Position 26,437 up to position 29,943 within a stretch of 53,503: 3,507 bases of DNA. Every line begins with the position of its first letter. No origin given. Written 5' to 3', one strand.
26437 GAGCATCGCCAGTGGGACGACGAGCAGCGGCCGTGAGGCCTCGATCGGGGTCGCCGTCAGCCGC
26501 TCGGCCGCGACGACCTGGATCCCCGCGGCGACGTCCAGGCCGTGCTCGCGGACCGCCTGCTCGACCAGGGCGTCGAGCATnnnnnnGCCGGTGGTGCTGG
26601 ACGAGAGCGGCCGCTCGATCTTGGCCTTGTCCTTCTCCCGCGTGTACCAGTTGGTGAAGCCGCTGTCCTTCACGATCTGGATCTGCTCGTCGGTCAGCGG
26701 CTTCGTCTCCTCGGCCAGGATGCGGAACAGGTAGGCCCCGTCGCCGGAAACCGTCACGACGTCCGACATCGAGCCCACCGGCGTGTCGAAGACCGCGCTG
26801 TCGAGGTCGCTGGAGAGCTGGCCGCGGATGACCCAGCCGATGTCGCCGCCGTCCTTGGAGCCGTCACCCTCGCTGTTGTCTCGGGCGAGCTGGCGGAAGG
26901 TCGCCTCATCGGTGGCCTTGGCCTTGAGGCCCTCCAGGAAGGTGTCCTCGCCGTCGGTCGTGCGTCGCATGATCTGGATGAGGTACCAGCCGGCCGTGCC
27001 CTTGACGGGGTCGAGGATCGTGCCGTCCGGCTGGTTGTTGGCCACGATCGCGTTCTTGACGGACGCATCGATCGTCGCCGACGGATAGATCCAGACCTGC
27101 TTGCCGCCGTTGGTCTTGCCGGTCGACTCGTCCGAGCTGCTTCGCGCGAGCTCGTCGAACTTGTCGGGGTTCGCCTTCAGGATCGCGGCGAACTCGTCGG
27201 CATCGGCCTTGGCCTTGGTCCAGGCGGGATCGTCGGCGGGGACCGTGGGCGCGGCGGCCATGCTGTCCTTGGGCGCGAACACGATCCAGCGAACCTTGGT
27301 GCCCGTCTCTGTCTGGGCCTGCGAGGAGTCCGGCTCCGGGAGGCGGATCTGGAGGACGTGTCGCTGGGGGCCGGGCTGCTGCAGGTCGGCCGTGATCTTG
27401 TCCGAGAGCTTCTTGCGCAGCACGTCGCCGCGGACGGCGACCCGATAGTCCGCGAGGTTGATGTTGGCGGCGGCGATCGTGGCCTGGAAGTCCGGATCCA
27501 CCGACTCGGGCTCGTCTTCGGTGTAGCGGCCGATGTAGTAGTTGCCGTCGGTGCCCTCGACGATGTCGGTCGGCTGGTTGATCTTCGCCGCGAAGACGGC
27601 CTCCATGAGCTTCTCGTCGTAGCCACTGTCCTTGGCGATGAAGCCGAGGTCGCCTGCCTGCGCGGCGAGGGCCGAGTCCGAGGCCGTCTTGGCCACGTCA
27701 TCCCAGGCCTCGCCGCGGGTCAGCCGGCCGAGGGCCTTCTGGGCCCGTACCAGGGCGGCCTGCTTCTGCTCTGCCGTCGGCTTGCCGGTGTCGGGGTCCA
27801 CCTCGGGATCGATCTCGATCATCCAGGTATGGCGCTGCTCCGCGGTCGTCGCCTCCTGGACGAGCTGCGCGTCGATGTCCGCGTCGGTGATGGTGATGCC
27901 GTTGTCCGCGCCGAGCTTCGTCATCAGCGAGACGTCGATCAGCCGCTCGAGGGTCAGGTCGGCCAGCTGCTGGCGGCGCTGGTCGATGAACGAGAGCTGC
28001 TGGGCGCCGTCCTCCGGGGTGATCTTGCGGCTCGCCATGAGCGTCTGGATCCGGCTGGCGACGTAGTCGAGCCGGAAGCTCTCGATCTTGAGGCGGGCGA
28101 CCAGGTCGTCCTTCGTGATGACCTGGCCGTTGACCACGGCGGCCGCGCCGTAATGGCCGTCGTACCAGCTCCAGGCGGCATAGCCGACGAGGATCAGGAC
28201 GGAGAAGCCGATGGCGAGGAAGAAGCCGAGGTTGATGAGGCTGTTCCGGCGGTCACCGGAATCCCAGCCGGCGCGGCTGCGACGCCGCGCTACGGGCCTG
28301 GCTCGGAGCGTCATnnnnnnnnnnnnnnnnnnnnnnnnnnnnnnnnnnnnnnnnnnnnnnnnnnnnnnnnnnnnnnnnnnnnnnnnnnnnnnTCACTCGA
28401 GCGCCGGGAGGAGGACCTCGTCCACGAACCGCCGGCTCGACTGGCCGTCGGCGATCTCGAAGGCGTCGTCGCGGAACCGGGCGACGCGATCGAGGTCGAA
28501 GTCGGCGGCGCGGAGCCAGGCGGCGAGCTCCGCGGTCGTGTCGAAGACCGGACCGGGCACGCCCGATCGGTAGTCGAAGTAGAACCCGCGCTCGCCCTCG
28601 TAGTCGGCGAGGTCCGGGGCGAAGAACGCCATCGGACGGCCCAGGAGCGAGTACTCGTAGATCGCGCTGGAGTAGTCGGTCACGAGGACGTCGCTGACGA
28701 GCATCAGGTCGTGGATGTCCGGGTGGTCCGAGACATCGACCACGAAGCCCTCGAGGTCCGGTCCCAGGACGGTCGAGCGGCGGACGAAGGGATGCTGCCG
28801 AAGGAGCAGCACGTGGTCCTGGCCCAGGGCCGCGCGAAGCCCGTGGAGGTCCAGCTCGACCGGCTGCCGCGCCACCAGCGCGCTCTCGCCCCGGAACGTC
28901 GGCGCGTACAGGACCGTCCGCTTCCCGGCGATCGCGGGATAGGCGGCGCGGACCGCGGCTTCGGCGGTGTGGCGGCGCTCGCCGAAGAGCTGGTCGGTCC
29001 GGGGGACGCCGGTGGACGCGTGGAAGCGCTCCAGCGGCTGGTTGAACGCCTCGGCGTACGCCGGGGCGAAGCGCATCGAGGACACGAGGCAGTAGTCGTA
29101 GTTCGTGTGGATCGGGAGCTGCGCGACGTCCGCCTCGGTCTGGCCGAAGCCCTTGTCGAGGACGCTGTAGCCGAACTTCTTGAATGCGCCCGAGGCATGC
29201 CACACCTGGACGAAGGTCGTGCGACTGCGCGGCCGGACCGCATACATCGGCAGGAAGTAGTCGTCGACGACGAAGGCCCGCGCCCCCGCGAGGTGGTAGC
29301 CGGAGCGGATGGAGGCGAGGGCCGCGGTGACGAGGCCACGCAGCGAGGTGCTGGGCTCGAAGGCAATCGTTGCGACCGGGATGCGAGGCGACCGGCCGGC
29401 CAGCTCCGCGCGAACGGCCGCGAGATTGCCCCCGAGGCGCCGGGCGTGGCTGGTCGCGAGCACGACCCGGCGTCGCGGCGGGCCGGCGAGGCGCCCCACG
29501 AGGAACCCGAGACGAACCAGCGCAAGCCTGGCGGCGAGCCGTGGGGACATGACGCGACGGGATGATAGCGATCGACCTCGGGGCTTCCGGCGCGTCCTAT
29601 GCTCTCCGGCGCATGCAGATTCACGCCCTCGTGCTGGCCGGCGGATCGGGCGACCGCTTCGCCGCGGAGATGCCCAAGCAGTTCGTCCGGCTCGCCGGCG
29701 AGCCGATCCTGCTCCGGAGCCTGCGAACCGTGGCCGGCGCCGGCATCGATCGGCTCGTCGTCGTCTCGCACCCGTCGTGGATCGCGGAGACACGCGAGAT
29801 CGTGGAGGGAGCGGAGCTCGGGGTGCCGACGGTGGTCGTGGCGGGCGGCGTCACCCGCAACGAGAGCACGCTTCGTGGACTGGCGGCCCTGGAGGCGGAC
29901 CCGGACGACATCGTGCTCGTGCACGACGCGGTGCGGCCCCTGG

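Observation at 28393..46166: Non-textbook ribitol-phosphate glycopolymer (teichoic-acid or capsule-like) synthesis and export island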

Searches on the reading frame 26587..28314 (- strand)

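Call 5: search_protein_families(library=pfam, proteins=[window:26587-28314:-], max_evalue=0.01)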
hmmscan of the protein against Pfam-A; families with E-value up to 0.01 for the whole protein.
window:26587-28314:- (576 aa): 4 families
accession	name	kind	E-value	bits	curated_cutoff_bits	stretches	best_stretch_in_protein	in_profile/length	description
PF13616.12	Rotamase_3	-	4.7e-31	108.2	22.5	3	338-451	15-115/116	PPIC-type PPIASE domain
PF00639.27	Rotamase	-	8.7e-31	107.2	21.7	3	361-449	11-96/97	PPIC-type PPIASE domain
PF13145.12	Rotamase_2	-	3.1e-15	57.5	27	3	191-274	35-115/121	PPIC-type PPIASE domain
PF13624.11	SurA_N_3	-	1.4e-06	28.7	27.2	1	25-154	11-120/162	SurA-like N-terminal domain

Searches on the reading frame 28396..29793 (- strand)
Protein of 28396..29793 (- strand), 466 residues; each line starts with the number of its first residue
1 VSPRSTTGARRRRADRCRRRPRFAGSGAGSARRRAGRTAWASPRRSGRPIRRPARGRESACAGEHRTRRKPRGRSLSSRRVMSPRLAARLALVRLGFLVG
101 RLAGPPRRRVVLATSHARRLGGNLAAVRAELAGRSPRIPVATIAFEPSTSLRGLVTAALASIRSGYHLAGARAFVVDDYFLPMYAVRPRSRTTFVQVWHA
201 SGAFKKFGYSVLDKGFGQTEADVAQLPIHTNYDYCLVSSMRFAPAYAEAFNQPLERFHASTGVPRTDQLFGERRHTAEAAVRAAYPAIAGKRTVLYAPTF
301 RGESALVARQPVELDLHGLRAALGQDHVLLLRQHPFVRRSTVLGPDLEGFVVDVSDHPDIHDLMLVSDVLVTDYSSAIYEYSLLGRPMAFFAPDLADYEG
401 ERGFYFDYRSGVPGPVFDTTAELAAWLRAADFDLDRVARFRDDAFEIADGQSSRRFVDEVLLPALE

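Call 5: search_protein_families(library=pfam, proteins=[window:28396-29793:-], max_evalue=0.01)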
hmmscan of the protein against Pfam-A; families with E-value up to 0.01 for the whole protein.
window:28396-29793:- (466 aa): 1 family
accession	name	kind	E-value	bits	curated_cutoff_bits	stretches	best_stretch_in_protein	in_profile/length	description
PF04464.20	Glyphos_transf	-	2.6e-77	260.7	22.1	1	108-461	14-366/367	CDP-Glycerol:Poly(glycerophosphate) glycerophosphotransferase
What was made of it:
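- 28393..29550 (-): tagF1: TarL/TarK-like ribitol-phosphate transferase, 385 aa, without the TarL N-terminal domain. Glyphos_transf E 2.6e-77 (call 5).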

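Call 9: search_protein_families(library=ncbifam, proteins=[window:28396-29793:-], max_evalue=0.01)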
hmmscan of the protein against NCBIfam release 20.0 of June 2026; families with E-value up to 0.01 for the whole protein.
window:28396-29793:- (466 aa): 3 families
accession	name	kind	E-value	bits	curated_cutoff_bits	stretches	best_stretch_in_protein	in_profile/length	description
NF041713.1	Tar_polymTarL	equivalog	3.1e-62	211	1000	1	97-460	199-559/562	teichoic acid ribitol-phosphate polymerase TarL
NF041712.1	techglyph_taseTarF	equivalog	1.6e-39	136.1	550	1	189-461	108-387/388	teichoic acid glycerol-phosphate transferase TarF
NF041711.1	TagprimaseTarB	equivalog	2.5e-26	92.8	500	1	167-406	88-307/362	teichoic acid glycerol-phosphate primase TarB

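Call 33: search_solved_structures(query=window:28396-29550:-, max_evalue=0.001, show_alignments=2)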
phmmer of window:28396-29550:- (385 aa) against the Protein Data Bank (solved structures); distinct sequences matched with E-value up to 0.001: 5.
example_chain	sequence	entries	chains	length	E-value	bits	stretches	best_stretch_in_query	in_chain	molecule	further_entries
8va1_A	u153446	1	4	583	2.9e-51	177.9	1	29-378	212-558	Teichoic acid ribitol-phosphate polymerase TarL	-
3l7i_A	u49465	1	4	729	8.6e-32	113.8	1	94-352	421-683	Teichoic acid biosynthesis protein F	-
3l7j_A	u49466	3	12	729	7.2e-31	110.8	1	95-352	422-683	Teichoic acid biosynthesis protein F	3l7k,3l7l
3l7m_A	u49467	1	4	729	1.9e-30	109.4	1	94-352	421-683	Teichoic acid biosynthesis protein F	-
8qoy_A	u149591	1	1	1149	3.1e-11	46.2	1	93-342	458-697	TagF-like capsule polymerase Cps3D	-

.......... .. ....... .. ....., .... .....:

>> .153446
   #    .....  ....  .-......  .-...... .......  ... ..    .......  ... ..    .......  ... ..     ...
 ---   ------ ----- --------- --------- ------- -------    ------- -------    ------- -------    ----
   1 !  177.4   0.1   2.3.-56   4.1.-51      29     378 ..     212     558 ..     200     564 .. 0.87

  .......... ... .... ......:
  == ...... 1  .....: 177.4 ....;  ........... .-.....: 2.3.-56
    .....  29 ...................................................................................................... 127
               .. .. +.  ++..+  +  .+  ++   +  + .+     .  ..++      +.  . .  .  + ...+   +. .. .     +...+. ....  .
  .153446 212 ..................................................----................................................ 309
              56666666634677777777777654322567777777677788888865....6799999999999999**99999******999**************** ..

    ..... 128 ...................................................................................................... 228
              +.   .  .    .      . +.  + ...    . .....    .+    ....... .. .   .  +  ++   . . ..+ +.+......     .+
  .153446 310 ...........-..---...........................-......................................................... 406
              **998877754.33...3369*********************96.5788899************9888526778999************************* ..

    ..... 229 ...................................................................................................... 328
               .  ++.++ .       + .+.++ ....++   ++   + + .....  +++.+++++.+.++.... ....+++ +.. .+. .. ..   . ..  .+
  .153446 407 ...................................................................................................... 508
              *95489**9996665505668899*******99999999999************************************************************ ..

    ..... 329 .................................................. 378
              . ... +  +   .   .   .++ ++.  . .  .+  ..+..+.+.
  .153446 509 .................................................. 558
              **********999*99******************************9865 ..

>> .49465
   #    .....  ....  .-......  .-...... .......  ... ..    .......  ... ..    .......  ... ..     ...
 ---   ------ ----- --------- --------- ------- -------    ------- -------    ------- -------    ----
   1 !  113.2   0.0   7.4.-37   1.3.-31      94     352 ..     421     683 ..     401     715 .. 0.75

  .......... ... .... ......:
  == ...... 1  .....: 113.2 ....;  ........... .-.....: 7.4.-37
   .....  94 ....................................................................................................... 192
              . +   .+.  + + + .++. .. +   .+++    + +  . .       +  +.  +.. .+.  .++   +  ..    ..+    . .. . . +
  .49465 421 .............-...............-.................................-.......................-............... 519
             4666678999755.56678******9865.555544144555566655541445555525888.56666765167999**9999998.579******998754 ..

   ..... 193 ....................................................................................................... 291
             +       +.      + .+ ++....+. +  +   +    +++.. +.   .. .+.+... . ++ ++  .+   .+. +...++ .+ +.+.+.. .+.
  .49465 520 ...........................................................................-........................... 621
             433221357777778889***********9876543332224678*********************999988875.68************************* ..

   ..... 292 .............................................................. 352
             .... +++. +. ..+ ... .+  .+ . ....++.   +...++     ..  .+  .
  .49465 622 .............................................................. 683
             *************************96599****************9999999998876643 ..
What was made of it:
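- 28393..29550 (-): Both catalytic His motifs (QVWHA, RQHP) are conserved (call 33).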
